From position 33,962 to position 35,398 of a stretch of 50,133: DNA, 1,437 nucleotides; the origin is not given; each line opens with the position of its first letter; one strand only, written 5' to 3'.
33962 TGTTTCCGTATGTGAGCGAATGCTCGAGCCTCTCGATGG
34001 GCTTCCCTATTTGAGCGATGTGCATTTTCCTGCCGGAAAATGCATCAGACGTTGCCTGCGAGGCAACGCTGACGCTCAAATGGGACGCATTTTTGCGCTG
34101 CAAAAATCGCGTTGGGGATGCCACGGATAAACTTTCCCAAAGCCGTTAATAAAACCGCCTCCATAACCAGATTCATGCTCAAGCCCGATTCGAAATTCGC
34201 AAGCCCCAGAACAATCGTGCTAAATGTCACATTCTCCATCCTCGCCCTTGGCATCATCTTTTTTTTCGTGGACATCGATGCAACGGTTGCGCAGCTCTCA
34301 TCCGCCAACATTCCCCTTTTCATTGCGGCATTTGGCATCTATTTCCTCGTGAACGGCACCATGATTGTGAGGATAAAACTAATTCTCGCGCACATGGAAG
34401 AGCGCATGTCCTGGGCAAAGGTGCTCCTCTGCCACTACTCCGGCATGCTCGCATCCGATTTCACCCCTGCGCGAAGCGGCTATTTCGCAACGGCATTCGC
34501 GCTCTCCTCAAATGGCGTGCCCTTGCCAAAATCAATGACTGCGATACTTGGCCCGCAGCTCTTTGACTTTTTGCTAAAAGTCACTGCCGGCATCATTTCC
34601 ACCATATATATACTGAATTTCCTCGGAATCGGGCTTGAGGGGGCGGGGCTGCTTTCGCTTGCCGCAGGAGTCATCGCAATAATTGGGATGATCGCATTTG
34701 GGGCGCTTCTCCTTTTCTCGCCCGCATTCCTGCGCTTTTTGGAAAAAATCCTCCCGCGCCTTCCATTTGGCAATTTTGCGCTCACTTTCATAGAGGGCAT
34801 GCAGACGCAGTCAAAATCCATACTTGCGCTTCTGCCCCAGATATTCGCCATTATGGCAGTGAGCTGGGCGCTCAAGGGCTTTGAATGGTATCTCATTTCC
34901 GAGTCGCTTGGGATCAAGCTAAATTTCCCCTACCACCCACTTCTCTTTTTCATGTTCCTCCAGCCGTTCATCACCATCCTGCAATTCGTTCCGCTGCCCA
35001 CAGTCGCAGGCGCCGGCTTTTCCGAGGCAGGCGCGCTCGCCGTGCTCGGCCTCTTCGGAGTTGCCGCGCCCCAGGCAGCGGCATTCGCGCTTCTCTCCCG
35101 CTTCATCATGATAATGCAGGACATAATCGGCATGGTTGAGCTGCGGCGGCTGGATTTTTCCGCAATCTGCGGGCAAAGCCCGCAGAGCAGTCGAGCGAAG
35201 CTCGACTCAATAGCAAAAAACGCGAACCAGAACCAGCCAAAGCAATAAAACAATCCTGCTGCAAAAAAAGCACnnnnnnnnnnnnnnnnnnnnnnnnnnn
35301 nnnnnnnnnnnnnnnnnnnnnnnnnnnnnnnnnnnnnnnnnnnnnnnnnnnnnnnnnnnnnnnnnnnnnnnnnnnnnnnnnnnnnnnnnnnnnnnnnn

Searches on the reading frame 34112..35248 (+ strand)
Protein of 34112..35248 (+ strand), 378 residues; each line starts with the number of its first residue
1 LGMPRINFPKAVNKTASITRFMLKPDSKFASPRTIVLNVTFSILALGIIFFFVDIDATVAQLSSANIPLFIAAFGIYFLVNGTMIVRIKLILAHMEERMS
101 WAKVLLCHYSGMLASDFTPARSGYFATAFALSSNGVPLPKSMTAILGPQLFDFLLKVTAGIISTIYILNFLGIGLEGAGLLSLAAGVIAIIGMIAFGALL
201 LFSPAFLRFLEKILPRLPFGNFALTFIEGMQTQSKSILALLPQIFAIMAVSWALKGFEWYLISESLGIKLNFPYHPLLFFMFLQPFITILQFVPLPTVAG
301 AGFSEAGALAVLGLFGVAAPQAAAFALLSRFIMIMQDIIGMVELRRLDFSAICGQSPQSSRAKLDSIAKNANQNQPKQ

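Call 9: search_protein_families(library=pfam, proteins=[window:34112-35248:+], max_evalue=0.001)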
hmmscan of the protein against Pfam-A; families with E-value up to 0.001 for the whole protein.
window:34112-35248:+ (378 aa): 1 family
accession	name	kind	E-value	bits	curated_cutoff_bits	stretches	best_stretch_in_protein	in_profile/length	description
PF03706.18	LPG_synthase_TM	-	2.6e-32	113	33.4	1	39-334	5-295/302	Lysylphosphatidylglycerol synthase TM region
